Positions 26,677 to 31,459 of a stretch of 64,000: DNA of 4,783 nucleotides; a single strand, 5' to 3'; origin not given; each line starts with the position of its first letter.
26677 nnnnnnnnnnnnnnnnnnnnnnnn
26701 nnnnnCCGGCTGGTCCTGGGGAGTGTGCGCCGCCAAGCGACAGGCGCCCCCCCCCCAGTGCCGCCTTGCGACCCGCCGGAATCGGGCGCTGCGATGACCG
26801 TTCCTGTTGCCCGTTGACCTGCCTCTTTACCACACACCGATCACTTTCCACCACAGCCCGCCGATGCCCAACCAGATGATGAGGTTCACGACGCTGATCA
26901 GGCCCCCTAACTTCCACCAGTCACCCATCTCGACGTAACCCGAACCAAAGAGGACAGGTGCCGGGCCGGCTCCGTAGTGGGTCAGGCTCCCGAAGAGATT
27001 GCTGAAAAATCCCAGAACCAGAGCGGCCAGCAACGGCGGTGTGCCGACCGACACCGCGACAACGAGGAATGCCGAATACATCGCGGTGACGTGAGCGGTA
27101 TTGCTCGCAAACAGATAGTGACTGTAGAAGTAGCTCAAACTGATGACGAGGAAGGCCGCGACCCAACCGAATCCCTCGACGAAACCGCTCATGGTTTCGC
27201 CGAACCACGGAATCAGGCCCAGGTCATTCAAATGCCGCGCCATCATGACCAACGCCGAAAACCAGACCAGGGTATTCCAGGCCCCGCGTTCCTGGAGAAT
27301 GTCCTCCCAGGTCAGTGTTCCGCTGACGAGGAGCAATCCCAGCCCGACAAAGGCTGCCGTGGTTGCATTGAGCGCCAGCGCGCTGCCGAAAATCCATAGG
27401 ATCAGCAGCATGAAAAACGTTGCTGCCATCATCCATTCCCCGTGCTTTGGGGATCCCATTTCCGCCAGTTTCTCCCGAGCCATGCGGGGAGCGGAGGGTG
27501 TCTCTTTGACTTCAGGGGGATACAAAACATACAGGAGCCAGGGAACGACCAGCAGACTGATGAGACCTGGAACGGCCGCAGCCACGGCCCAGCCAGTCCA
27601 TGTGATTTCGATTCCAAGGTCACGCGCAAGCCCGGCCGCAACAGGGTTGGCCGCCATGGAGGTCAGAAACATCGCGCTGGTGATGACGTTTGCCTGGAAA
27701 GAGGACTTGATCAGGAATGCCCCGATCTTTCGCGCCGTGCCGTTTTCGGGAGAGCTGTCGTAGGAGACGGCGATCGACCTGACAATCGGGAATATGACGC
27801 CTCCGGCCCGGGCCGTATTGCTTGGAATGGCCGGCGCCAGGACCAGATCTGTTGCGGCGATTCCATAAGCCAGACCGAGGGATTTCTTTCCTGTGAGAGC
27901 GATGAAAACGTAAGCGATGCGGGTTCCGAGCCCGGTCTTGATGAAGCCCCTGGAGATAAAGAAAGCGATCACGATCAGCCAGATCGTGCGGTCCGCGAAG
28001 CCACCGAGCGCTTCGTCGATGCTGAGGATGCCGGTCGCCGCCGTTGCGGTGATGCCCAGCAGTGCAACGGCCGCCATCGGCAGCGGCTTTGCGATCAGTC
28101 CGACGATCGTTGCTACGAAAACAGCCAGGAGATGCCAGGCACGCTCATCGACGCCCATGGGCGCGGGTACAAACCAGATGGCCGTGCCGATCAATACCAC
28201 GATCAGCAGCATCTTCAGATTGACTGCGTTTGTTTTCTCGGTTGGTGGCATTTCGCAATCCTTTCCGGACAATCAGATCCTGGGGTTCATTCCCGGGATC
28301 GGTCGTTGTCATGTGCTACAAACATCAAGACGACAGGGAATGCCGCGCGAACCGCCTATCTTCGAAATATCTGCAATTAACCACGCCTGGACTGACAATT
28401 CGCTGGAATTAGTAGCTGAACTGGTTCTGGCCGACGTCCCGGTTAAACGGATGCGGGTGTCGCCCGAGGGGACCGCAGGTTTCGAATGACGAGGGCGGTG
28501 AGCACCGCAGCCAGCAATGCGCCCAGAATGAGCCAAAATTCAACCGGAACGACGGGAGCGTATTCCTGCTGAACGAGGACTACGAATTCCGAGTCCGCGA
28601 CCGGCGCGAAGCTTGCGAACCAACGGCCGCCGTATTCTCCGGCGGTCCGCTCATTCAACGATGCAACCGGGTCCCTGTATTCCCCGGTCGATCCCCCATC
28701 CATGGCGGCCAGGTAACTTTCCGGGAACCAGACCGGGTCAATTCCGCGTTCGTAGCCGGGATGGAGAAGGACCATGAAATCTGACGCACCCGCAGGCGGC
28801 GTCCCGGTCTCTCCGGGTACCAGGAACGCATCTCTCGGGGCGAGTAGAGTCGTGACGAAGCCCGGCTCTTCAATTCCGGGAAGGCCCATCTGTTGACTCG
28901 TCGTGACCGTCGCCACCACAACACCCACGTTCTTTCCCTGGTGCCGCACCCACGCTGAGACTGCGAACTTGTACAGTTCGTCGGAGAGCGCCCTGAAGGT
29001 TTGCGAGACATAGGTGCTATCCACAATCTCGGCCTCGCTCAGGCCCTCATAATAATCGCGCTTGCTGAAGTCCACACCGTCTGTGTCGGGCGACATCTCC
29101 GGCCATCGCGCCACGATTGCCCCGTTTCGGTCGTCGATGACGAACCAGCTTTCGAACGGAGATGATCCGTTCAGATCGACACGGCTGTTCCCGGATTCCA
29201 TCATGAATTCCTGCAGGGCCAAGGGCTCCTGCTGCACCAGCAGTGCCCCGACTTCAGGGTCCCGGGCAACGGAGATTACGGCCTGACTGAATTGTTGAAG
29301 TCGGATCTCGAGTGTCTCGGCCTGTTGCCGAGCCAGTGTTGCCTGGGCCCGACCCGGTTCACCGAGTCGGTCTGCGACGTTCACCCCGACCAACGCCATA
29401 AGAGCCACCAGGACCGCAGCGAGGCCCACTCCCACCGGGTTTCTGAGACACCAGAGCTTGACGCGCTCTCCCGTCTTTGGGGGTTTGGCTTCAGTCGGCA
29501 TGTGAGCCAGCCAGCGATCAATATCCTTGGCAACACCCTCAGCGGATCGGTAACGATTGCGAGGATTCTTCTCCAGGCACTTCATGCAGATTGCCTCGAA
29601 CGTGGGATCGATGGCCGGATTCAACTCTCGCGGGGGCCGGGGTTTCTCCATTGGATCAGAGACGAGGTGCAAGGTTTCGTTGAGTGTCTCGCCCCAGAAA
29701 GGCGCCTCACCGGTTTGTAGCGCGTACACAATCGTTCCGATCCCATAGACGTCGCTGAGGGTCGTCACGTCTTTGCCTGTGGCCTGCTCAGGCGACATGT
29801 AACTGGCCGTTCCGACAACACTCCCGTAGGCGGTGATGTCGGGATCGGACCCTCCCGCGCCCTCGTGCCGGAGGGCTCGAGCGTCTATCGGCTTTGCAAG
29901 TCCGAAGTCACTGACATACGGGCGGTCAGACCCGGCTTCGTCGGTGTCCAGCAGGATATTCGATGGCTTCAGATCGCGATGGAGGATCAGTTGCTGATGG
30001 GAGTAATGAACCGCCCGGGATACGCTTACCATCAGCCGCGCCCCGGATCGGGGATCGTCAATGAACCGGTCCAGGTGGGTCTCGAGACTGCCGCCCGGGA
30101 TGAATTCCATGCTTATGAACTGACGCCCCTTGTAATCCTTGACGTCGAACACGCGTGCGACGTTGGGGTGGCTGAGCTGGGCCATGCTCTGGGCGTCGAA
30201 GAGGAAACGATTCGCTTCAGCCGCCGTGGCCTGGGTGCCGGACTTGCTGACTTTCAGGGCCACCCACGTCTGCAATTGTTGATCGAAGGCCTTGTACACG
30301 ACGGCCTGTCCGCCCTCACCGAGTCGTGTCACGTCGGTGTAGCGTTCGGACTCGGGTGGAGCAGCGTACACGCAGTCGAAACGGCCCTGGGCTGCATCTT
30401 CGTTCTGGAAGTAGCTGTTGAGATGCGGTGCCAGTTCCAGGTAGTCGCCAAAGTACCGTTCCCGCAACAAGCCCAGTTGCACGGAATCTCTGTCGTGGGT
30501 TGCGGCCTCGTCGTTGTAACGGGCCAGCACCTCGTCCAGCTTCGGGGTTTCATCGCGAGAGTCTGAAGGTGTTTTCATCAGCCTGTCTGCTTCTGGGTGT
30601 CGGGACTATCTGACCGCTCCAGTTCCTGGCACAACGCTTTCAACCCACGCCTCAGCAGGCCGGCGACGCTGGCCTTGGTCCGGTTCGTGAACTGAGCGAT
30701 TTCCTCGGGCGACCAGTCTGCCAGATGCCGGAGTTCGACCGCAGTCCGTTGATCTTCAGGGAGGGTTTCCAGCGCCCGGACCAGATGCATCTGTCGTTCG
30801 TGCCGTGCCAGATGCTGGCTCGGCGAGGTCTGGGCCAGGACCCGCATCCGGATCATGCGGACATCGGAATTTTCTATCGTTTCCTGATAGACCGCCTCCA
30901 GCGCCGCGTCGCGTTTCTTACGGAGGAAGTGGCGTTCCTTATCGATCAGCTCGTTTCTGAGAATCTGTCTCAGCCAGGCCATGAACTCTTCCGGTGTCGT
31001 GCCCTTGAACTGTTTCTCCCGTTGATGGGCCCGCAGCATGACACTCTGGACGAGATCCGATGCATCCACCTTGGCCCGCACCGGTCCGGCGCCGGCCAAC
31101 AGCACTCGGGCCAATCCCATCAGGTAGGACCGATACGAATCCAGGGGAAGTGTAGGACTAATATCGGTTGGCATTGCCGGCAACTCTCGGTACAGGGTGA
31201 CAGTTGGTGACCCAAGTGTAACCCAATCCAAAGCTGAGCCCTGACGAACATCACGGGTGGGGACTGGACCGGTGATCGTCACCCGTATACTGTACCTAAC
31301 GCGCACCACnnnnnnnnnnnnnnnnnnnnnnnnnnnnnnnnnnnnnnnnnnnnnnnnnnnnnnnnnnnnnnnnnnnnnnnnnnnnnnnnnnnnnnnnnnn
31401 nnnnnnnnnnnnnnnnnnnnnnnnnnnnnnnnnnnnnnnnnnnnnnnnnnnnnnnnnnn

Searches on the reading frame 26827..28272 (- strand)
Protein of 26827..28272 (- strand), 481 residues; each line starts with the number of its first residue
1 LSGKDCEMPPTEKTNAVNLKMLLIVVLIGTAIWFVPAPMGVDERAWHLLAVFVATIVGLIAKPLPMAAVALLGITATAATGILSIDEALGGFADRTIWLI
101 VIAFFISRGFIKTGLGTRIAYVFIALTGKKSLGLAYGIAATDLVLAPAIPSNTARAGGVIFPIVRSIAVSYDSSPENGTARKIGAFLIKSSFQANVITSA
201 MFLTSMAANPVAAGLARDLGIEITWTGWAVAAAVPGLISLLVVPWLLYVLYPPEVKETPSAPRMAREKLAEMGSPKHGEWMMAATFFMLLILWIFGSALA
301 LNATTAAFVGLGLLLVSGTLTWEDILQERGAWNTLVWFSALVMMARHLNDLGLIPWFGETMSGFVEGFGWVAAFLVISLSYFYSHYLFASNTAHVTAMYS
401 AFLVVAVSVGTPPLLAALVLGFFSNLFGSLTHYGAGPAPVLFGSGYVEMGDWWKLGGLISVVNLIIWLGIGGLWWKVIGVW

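Call 68: search_protein_families(library=pfam, proteins=[window:26827-28272:-], max_evalue=0.001)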
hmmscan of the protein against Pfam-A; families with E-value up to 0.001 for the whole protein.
window:26827-28272:- (481 aa): 2 families
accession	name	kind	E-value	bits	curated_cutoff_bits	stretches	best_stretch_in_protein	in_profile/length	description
PF00939.25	Na_sulph_symp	-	8.6e-164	546.4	27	1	19-481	4-472/472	Sodium:sulfate symporter transmembrane region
PF03600.22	CitMHS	-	3.8e-22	79.3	31.9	1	57-382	2-300/336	Citrate transporter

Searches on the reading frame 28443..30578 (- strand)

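Call 68: search_protein_families(library=pfam, proteins=[window:28443-30578:-], max_evalue=0.001)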
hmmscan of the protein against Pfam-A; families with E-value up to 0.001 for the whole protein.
window:28443-30578:- (711 aa): 4 families
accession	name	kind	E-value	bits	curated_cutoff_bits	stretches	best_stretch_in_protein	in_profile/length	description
PF00069.31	Pkinase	-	2.4e-43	148.9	31.7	1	80-347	1-256/263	Protein kinase domain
PF07714.23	PK_Tyr_Ser-Thr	-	1.3e-25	90.6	23.1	1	84-344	5-250/258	Protein tyrosine and serine/threonine kinase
PF02743.24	dCache_1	-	1.7e-05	24.9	45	1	411-559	10-151/240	Cache domain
PF01636.29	APH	-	0.00041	20.6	23.2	0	193-230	165-199/239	Phosphotransferase enzyme family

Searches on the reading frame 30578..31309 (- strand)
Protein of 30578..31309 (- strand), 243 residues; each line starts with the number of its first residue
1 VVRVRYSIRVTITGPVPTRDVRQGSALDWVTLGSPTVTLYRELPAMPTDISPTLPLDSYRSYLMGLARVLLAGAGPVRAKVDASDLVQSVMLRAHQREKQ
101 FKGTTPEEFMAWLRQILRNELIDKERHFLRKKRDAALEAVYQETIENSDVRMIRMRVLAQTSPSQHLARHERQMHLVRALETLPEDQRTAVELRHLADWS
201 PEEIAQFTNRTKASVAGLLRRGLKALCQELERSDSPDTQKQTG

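Call 68: search_protein_families(library=pfam, proteins=[window:30578-31309:-], max_evalue=0.001)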
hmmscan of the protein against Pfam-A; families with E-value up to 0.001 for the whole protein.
window:30578-31309:- (243 aa): 4 families
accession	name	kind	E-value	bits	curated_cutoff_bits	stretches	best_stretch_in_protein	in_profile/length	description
PF08281.18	Sigma70_r4_2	-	1.6e-12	47.3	25.7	1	176-226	4-54/54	Sigma-70, region 4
PF04542.20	Sigma70_r2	-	1e-08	35.3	24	1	58-129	4-65/71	Sigma-70 region 2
PF04545.22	Sigma70_r4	-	2.6e-06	27.3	24.1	1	179-226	1-48/50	Sigma-70, region 4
PF07638.17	Sigma70_ECF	-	4.5e-05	23.9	21.1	1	61-213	28-166/185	ECF sigma factor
